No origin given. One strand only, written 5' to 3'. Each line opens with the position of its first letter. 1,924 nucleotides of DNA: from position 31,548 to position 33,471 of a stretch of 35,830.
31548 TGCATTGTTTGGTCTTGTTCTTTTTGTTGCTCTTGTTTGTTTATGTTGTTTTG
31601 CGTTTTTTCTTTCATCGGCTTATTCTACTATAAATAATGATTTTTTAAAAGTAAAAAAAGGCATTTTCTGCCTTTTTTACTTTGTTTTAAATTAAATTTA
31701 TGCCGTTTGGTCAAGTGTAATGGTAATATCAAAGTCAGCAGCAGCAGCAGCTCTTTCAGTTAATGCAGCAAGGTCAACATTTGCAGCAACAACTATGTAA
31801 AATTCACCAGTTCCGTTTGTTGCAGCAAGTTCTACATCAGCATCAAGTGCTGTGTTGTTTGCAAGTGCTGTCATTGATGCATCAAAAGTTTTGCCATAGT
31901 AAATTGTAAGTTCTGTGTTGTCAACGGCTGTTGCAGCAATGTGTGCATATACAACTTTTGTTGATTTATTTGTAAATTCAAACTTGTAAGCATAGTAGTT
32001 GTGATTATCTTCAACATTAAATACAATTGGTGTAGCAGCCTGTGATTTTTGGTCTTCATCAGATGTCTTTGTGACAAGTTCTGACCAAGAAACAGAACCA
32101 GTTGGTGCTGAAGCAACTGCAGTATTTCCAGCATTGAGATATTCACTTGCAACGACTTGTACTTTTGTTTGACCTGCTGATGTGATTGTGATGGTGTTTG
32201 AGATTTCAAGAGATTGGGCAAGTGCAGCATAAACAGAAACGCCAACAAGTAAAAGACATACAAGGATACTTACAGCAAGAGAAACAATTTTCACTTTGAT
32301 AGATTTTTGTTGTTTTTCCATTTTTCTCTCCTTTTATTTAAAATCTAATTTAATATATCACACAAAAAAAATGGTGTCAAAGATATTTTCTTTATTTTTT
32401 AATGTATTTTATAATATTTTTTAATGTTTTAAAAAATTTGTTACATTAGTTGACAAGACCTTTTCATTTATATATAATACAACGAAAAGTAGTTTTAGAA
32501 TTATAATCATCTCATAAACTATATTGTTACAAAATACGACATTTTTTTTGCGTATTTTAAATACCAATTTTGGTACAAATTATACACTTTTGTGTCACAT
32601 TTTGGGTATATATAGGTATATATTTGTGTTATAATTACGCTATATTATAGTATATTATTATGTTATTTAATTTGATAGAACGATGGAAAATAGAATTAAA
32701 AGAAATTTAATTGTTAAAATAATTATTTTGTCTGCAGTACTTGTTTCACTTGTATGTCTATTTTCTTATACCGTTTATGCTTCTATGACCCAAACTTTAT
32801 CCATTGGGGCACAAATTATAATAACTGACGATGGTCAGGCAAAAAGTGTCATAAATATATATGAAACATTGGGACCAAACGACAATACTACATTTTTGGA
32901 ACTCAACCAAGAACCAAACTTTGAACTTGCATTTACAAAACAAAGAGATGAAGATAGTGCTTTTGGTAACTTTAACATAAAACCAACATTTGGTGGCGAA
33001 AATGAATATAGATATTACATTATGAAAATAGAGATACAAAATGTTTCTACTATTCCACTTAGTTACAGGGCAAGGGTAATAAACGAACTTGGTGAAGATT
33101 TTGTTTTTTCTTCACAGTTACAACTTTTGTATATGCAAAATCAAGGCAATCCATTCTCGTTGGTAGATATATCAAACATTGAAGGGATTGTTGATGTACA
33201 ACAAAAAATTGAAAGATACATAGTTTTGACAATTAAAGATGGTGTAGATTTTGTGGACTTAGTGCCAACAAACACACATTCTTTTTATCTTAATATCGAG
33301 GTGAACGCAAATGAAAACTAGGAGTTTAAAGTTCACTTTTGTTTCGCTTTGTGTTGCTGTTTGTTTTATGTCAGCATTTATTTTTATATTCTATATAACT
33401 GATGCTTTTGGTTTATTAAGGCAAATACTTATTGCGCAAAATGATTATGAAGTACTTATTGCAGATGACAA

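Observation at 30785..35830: SipW-type peptidase, two paralogous small secreted proteins and a giant GLUG-repeat protein: a candidate uncharacterised surface-fibre/adhesin system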

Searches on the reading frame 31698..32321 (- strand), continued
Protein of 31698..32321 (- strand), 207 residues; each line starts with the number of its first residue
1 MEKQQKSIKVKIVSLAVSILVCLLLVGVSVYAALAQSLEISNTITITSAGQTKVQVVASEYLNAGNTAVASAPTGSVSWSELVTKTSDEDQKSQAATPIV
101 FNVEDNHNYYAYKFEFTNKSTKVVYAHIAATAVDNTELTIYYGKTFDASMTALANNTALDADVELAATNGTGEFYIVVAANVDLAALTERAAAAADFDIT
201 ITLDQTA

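Call 63: search_protein_families(library=ncbifam, proteins=[P0145, P0147, P0155, P0156, P0157, P0161, P0162, P0150, P0144, P0153], max_evalue=0.1)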
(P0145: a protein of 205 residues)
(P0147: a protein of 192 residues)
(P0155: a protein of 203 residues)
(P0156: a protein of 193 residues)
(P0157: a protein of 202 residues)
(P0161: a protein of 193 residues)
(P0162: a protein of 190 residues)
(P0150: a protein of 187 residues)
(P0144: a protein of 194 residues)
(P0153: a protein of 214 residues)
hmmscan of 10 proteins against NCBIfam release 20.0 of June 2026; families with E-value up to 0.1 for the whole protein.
P0145 (205 aa): 3 families
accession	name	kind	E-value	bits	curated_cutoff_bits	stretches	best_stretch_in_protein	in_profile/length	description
TIGR00926.1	2A1704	subfamily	0.0031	16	821.6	1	35-185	343-495/671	oligopeptide:H+ symporter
TIGR01451.2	B_ant_repeat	repeat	0.016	15.2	24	1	113-140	11-39/53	DUF11 type repeat protein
NF041262.1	colicin_Z_Cterm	domain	0.018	15.4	50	1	20-74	5-61/87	colicin Z C-terminal domain-related protein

P0147 (192 aa): 1 family
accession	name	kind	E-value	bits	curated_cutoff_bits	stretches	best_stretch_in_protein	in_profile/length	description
NF053819.1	EF0750_LPXTG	subfamily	0.0046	17.4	47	1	1-52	1-51/105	EF2685/EF0750 family sortase-dependent surface protein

P0155 (203 aa): 1 family
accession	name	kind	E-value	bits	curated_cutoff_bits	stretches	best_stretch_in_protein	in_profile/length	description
NF053819.1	EF0750_LPXTG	subfamily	0.022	15.3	47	1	1-51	1-50/105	EF2685/EF0750 family sortase-dependent surface protein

P0156 (193 aa): 2 families
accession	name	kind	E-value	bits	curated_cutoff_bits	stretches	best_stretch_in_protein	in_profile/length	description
NF053819.1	EF0750_LPXTG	subfamily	0.00026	21.4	47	1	1-56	1-55/105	EF2685/EF0750 family sortase-dependent surface protein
NF053614.1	AfsKbindKbpAStmc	equivalog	0.0035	17.1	250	1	125-182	45-104/231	AfsK-binding protein KbpA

P0157 (202 aa): 1 family
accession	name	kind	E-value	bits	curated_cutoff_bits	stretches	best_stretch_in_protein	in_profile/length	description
NF051478.1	SCO3933_fam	equivalog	0.019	15.1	80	0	60-118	19-75/106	SCO3933 family regulatory protein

P0161 (193 aa): 0 families

P0162 (190 aa): 1 family
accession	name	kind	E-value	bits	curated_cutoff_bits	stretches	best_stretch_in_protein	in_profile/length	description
NF053819.1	EF0750_LPXTG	subfamily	0.018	15.5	47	1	1-44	1-43/105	EF2685/EF0750 family sortase-dependent surface protein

P0150 (187 aa): 3 families
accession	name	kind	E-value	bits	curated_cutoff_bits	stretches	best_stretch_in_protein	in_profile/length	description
NF053819.1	EF0750_LPXTG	subfamily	0.02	15.4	47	1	1-69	1-55/105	EF2685/EF0750 family sortase-dependent surface protein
NF007792.0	PRK10489.1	equivalog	0.032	13.2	324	1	8-58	27-75/419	enterobactin transporter EntS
NF050032.1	Rv1733c_fam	subfamily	0.033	14.1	80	1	11-95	18-103/180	Rv1733c family protein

P0144 (194 aa): 2 families
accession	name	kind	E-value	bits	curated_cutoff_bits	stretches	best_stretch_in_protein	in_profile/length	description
NF053819.1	EF0750_LPXTG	subfamily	0.00024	21.6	47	1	1-48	1-44/105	EF2685/EF0750 family sortase-dependent surface protein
NF050085.1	LIC10280_fam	exception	0.063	13.6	100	1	108-173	10-68/85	LIC10280 family protein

P0153 (214 aa): 3 families
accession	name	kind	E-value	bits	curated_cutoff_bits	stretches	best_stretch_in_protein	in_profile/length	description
NF005078.0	PRK06505.1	equivalog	0.0047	16.1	446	1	113-199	88-172/271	enoyl-ACP reductase FabI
NF053819.1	EF0750_LPXTG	subfamily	0.01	16.4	47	1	1-48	1-44/105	EF2685/EF0750 family sortase-dependent surface protein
NF041939.2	LsoB_effector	equivalog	0.058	14.1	60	0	1-19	3-21/43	small effector protein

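Call 74: predict_structure(alignment_id=A9)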
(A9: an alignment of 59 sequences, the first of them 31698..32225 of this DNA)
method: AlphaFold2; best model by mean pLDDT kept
length: 175 residues; sequences in the alignment: 59
mean_pLDDT: 95.1   pTM: 0.90
mean pLDDT of the five models: 95.1, 95.0, 94.4, 94.2, 93.8
residues with pLDDT >= 90: 160; 70-90: 9; 50-70: 6; < 50: 0
segments of 3 or more residues with pLDDT < 50: none
pLDDT, mean of each block of 10 residues (from residue 1): 79 96 98 97 97 98 96 97 98 98 96 98 98 97 98 86 89 96
secondary structure, 60 per line:
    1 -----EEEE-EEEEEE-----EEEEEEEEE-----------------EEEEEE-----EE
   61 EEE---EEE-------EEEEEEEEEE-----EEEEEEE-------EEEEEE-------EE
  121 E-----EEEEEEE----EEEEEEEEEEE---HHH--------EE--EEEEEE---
elements in order: E6-9 E11-16 E22-30 E48-53 E59-63 E67-69 E77-86 E92-98 E106-111 E119-121 E127-133 E138-148 E167-172

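Call 77: fold_search(model_id=the predicted structure, library=pdb)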
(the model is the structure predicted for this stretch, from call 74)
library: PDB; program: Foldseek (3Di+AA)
matches with E <= 10: 1778; with E <= 0.001: 6
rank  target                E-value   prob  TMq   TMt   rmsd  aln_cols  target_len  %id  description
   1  6n0a_B                3.5e-04  0.25  0.17  0.13  25.3       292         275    5  Structure of the major pilin protein (T-18.1) from Streptococcus pyogenes serotype MGAS8232 (released 2019-04-17)
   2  7oiq_AAA              6.3e-04  0.51  0.24  0.18  23.8       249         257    5  Crystal structure of AP2 Mu2 in complex with FCHO2 WxxPhi motif (C2 crystal form) (released 2022-06-01)
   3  5nzu_MODEL_1_D        6.7e-04  0.72  0.30  0.14  24.1       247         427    6  The structure of the COPI coat linkage II (released 2017-06-28)
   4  2pr9_A                8.1e-04  0.54  0.25  0.19  22.4       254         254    6  Mu2 adaptin subunit (AP50) of AP2 adaptor (second domain), complexed with GABAA receptor-gamma2 subunit-derived intern (released 2008-03-18)
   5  3ml6_F                9.1e-04  0.57  0.28  0.16  22.5       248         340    6  a complex between Dishevelled2 and clathrin adaptor AP-2 (released 2010-08-11)
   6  2jkr_M                9.6e-04  0.44  0.24  0.12  22.0       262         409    6  AP2 CLATHRIN ADAPTOR CORE with Dileucine peptide RM(phosphoS)QIKRLLSE (released 2008-10-28)
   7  7ofp_A                1.1e-03  0.57  0.26  0.19  22.5       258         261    5  Apo Structure of Mu2 Adaptin Subunit (Ap50) Of AP2 Clathrin Adaptor (released 2022-06-01)
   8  2vgl_M                1.2e-03  0.35  0.24  0.12  24.7       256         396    6  AP2 CLATHRIN ADAPTOR CORE (released 2007-12-25)
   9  3ml6_A                1.3e-03  0.66  0.28  0.16  23.1       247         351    5  a complex between Dishevelled2 and clathrin adaptor AP-2 (released 2010-08-11)
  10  7ofp_B                1.4e-03  0.51  0.26  0.19  22.7       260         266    5  Apo Structure of Mu2 Adaptin Subunit (Ap50) Of AP2 Clathrin Adaptor (released 2022-06-01)
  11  4xup_F                1.4e-03  0.51  0.25  0.15  29.3       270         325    8  Structure of the N-terminal CBM22-1-CBM22-2 tandem domain from Paenibacillus barcinonensis Xyn10C (released 2015-06-03)
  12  3ml6_C                1.5e-03  0.57  0.28  0.16  22.4       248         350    5  a complex between Dishevelled2 and clathrin adaptor AP-2 (released 2010-08-11)
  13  6qh6_M                1.9e-03  0.33  0.22  0.17  24.1       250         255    5  AP2 clathrin adaptor core with two cargo peptides in open+ conformation (released 2019-09-04)
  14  7oiq_BBB              2.0e-03  0.38  0.24  0.18  23.1       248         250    5  Crystal structure of AP2 Mu2 in complex with FCHO2 WxxPhi motif (C2 crystal form) (released 2022-06-01)
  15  1bw8_A                2.0e-03  0.38  0.24  0.18  23.8       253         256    5  MU2 ADAPTIN SUBUNIT (AP50) OF AP2 ADAPTOR (SECOND DOMAIN), COMPLEXED WITH EGFR INTERNALIZATION PEPTIDE FYRALM (released 1998-11-25)
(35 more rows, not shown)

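Call 82: search_protein_families(library=pfam, proteins=[L010:2801-3391:-, L011:2105-2689:-, L010:2215-2799:-, L011:1502-2098:-, L013:79-1362:-, L010:3388-7839:-, L013:1372-7194:-], max_evalue=0.1)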
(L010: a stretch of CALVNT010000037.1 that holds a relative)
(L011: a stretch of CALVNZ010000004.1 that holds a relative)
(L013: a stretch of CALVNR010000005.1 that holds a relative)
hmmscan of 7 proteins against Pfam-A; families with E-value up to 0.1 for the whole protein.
L010:2801-3391:- (196 aa): 2 families
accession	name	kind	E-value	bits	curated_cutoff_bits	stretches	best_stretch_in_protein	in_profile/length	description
PF13198.11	DUF4014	-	0.031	15.1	23.2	1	3-33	14-42/72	Protein of unknown function (DUF4014)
PF01737.22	Ycf9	-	0.091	13.1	22.3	0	8-28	8-25/58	YCF9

L011:2105-2689:- (194 aa): 2 families
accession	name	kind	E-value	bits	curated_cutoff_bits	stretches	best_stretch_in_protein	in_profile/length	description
PF25686.1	Betaherpes_U91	-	0.0067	16.3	27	1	3-52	11-60/157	Betaherpesvirus U91 protein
PF25551.1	DUF7929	-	0.063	13.5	27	1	19-72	119-172/175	Domain of unknown function (DUF7929)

L010:2215-2799:- (194 aa): 0 families

L011:1502-2098:- (198 aa): 0 families

L013:79-1362:- (427 aa): 3 families
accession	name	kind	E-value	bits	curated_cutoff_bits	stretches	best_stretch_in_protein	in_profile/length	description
PF13472.12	Lipase_GDSL_2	-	1.5e-09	39.1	32.9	1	211-410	1-173/178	GDSL-like Lipase/Acylhydrolase family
PF00657.28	Lipase_GDSL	-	1.4e-08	35.6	23.6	1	209-378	1-177/208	GDSL-like Lipase/Acylhydrolase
PF25182.1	NonGDSL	-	0.0005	19.9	80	1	195-329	16-138/220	Non-GDSL lipase-like family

L010:3388-7839:- (1483 aa): 2 families
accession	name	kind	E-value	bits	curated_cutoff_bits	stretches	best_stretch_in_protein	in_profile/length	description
PF18998.6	Flg_new_2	-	2.3e-27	95.2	23.6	3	517-588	2-72/73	Divergent InlB B-repeat domain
PF09479.16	Flg_new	-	3.1e-11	43.7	27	1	678-735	8-65/65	Listeria-Bacteroides repeat domain (List_Bact_rpt)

L013:1372-7194:- (1940 aa): 2 families
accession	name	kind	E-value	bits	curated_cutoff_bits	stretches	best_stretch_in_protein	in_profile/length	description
PF05342.19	Peptidase_M26_N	-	8.9e-09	35.4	27.7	1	1192-1300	138-248/250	M26 IgA1-specific Metallo-endopeptidase N-terminal region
PF07581.17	Glug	-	0.02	15.7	20.5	4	1310-1333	4-28/28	The GLUG motif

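Call 83: search_protein_families(library=ncbifam, proteins=[L010:2801-3391:-, L011:2105-2689:-, L010:2215-2799:-, L011:1502-2098:-, L013:79-1362:-], max_evalue=0.1)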
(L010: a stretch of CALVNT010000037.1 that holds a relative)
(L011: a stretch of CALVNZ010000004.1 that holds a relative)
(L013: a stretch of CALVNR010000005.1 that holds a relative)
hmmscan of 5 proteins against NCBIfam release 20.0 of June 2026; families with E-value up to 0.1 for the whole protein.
L010:2801-3391:- (196 aa): 2 families
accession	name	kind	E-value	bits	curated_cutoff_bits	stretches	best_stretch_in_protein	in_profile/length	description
TIGR04090.1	exp_by_SipW_IV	subfamily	0.035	13.8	60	0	15-93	8-84/241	BsaA family SipW-dependent biofilm matrix protein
TIGR03043.1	PS_II_psbZ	equivalog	0.053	13.4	39.95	0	8-23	8-23/58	photosystem II reaction center protein PsbZ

L011:2105-2689:- (194 aa): 0 families

L010:2215-2799:- (194 aa): 0 families

L011:1502-2098:- (198 aa): 3 families
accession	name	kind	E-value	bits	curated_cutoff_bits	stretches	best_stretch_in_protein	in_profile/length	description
NF000206.1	D_ala_D_lac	equivalog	0.0055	15.8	550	1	20-78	123-180/342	D-alanine--(R)-lactate ligase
NF053819.1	EF0750_LPXTG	subfamily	0.014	15.9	47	1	4-60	2-52/105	EF2685/EF0750 family sortase-dependent surface protein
TIGR04090.1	exp_by_SipW_IV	subfamily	0.047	13.4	60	1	94-133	115-154/241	BsaA family SipW-dependent biofilm matrix protein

L013:79-1362:- (427 aa): 1 family
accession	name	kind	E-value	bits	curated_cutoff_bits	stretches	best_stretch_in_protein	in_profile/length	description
NF007819.1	PRK10528.1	equivalog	0.028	14.1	270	1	209-318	31-127/210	multifunctional acyl-CoA thioesterase I/protease I/lysophospholipase L1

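Call 84: search_protein_families(library=ncbifam, alignment_id=A9, max_evalue=1)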
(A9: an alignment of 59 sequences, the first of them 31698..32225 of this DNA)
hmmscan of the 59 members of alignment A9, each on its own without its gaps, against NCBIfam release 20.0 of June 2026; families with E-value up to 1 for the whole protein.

A. member 1, window:31698-32225:- (175 aa): 0 families

B. families by the number of members that match (of 59 scanned): 40 families (the first 25 are shown)
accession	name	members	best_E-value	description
NF053819.1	EF0750_LPXTG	13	0.0046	EF2685/EF0750 family sortase-dependent surface protein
TIGR04088.1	cognate_SipW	9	0.0002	SipW-dependent-type signal peptide-containing protein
TIGR02161.1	napC_nirT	3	0.062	periplasmic nitrate (or nitrite) reductase c-type cytochrome, NapC/NirT family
NF045849.1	ICE_MMCAP2_0565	2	0.013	Mbov_0395 family pilin-like conjugal transfer protein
NF010723.1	PRK14125.1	2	0.013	cell division suppressor protein YneA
NF042931.1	SAG1386_EF1546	2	0.25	SAG1386/EF1546 family surface-associated protein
TIGR02745.1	ccoG_rdxA_fixG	2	0.32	cytochrome c oxidase accessory protein CcoG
NF045848.1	MMCAP2_0566_fam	1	0.00082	MMCAP2_0566 family conjugal transfer protein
TIGR00926.1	2A1704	1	0.0031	oligopeptide:H+ symporter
NF005078.0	PRK06505.1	1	0.0047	enoyl-ACP reductase FabI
NF038128.1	choice_anch_J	1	0.005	choice-of-anchor J domain-containing protein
NF033483.0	PknB_PASTA_kin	1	0.0082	Stk1 family PASTA domain-containing Ser/Thr kinase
NF047986.1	C_WD1278_WD0630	1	0.011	TomO hydrophobic C-terminal domain-containing protein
NF038277.1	accessory_MacP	1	0.012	cell wall synthase accessory phosphoprotein MacP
NF040691.1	MtrAB_MtrB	1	0.014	MtrAB system histidine kinase MtrB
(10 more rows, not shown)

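Call 85: search_protein_families(library=ncbifam, proteins=[P0097, P0098, P0100, P0101, P0103, P0105, P0109, P0111, P0116, P0122], max_evalue=1)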
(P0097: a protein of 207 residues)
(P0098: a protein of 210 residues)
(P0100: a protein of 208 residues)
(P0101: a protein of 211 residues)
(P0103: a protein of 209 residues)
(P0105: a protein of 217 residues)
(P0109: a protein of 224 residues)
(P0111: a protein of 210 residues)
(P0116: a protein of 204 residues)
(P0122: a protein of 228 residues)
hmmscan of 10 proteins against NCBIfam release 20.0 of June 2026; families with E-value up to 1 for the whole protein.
P0097 (207 aa): 0 families

P0098 (210 aa): 1 family
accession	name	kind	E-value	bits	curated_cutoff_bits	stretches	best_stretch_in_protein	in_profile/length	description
TIGR04088.1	cognate_SipW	domain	0.0056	16.8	19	1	21-45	8-32/34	SipW-dependent-type signal peptide-containing protein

P0100 (208 aa): 0 families

P0101 (211 aa): 2 families
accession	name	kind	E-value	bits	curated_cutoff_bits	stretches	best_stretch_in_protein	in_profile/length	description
NF007973.0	PRK10697.1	equivalog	0.11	12.5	136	1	15-42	39-66/119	envelope stress response membrane protein PspC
NF053819.1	EF0750_LPXTG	subfamily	0.2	12.2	47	1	11-51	3-43/105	EF2685/EF0750 family sortase-dependent surface protein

P0103 (209 aa): 1 family
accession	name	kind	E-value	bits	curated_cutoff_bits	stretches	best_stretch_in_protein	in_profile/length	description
NF040508.1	LVIS_2131_fam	hypoth_equivalog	0.13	12.1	100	1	7-96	42-130/202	LVIS_2131 family protein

P0105 (217 aa): 1 family
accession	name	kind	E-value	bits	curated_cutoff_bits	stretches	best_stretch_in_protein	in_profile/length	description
NF053819.1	EF0750_LPXTG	subfamily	0.11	13.1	47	1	10-81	3-77/105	EF2685/EF0750 family sortase-dependent surface protein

P0109 (224 aa): 1 family
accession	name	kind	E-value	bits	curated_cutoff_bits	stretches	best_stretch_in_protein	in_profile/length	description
NF045848.1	MMCAP2_0566_fam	domain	0.00082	18.7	90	1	4-71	85-144/322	MMCAP2_0566 family conjugal transfer protein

P0111 (210 aa): 4 families
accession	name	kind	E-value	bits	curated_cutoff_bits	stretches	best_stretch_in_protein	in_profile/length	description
NF053819.1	EF0750_LPXTG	subfamily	0.035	14.6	47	1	12-56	3-47/105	EF2685/EF0750 family sortase-dependent surface protein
NF040982.1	ComGD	equivalog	0.053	13.9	70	1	16-135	12-131/139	competence type IV pilus minor pilin ComGD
TIGR01180.1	aman2_put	subfamily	0.063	11.3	249.55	1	52-189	73-219/749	GH92 family glycosyl hydrolase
NF042931.1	SAG1386_EF1546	equivalog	0.61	10.1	80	1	4-102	15-87/158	SAG1386/EF1546 family surface-associated protein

P0116 (204 aa): 1 family
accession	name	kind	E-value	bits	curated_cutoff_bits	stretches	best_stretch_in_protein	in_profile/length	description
NF045999.1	MAG1140_fam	equivalog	0.37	11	35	1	10-54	8-52/126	MAG1140 family protein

P0122 (228 aa): 1 family
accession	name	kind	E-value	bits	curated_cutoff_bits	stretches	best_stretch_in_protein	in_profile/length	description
NF038128.1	choice_anch_J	domain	0.005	17.1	30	1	123-184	38-100/162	choice-of-anchor J domain-containing protein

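Call 91: fold_search(model_id=the predicted structure, library=viral)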
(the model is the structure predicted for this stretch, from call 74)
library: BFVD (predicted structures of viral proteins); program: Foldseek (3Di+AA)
matches with E <= 10: 1735; with E <= 0.001: 8
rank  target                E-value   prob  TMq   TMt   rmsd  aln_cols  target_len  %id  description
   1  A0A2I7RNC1            8.8e-05  1.00  0.42  0.12   6.6       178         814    9  (no name in the UniProt tables at hand)
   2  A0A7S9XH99            1.5e-04  0.99  0.29  0.14  12.6       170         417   10  Uncharacterized protein [Virus NIOZ-UU157]
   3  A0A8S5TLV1            2.4e-04  1.00  0.29  0.12   5.7        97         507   25  Uncharacterized protein [Podoviridae sp. ctO1718]
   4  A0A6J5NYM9            3.3e-04  1.00  0.34  0.40   7.5       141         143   18  Uncharacterized protein [uncultured Caudovirales phage]
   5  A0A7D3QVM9            3.3e-04  0.87  0.27  0.19  10.7       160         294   17  Collagen-like protein [Fadolivirus FV1/VV64]
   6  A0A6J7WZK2            5.6e-04  1.00  0.41  0.50   5.1       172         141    8  Uncharacterized protein (Fragment) [uncultured Caudovirales phage]
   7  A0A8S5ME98            6.3e-04  0.87  0.27  0.06  18.1       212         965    8  F5/8 type C domain [Siphoviridae sp. ctYh54]
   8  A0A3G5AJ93            6.7e-04  0.82  0.26  0.15   9.6       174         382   11  Collagen triple helix repeat protein [Solivirus sp.]
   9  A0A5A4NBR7            1.2e-03  0.35  0.19  0.17  16.8       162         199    6  (no name in the UniProt tables at hand)
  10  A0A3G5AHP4            1.4e-03  0.90  0.20  0.10   8.6        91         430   16  Collagen triple helix repeat protein [Sylvanvirus sp.]
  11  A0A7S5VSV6            1.4e-03  0.60  0.26  0.11  26.3       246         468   13  (no name in the UniProt tables at hand)
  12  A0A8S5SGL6            1.6e-03  0.63  0.26  0.11  15.4       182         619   10  PROTEIN (MANNOSE-BINDING PROTEIN A), HOST DEFENSE, METALLOPROTEIN, SUGAR.9A [Siphoviridae sp. ctxvK3]
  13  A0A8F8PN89            2.2e-03  0.99  0.33  0.24   5.2       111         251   12  Uncharacterized protein [Clandestinovirus]
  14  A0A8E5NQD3            2.2e-03  0.99  0.37  0.09   8.4       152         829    6  (no name in the UniProt tables at hand)
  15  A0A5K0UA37            2.8e-03  0.47  0.23  0.13  10.6       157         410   13  PA14 domain-containing protein (Fragment) [Yasminevirus sp. GU-2018]
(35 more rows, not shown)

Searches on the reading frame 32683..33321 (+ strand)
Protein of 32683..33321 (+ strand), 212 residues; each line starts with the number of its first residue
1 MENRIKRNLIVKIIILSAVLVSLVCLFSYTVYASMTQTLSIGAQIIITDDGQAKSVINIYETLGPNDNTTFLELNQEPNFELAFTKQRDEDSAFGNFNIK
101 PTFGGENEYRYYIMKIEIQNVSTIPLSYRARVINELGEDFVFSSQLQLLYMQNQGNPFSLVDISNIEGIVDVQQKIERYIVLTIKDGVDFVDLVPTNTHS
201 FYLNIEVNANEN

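Call 5: search_protein_families(library=pfam, proteins=[window:32683-33321:+], max_evalue=1)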
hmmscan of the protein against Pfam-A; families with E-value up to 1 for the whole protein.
window:32683-33321:+ (212 aa): 2 families
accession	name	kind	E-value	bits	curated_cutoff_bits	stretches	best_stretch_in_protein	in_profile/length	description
PF06184.17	Potex_coat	-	0.018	15.1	25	1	101-149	41-89/153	Potexvirus coat protein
PF14874.12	PapD-like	-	0.094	13.3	27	1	102-136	12-46/102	Flagellar-associated PapD-like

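Call 6: search_protein_families(library=ncbifam, proteins=[window:32683-33321:+], max_evalue=1)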
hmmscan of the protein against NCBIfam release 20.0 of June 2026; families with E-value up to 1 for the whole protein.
window:32683-33321:+ (212 aa): 1 family
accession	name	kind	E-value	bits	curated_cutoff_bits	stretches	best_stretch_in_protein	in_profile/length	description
NF010428.0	PRK13854.1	equivalog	0.072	13.1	90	0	11-60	29-75/108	type IV secretion system protein VirB3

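Call 12: find_encoding_contigs(protein=window:32683-33321:+, flank=10000, max_places=6)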
Protein window:32683-33321:+ (212 aa): 1 contig read that carries it; 1 place shown.
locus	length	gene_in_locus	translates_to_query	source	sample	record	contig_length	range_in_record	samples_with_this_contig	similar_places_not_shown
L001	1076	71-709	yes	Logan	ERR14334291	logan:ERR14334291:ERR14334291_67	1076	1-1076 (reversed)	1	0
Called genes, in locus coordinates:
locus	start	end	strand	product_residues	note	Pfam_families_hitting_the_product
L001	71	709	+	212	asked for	-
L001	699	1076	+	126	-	?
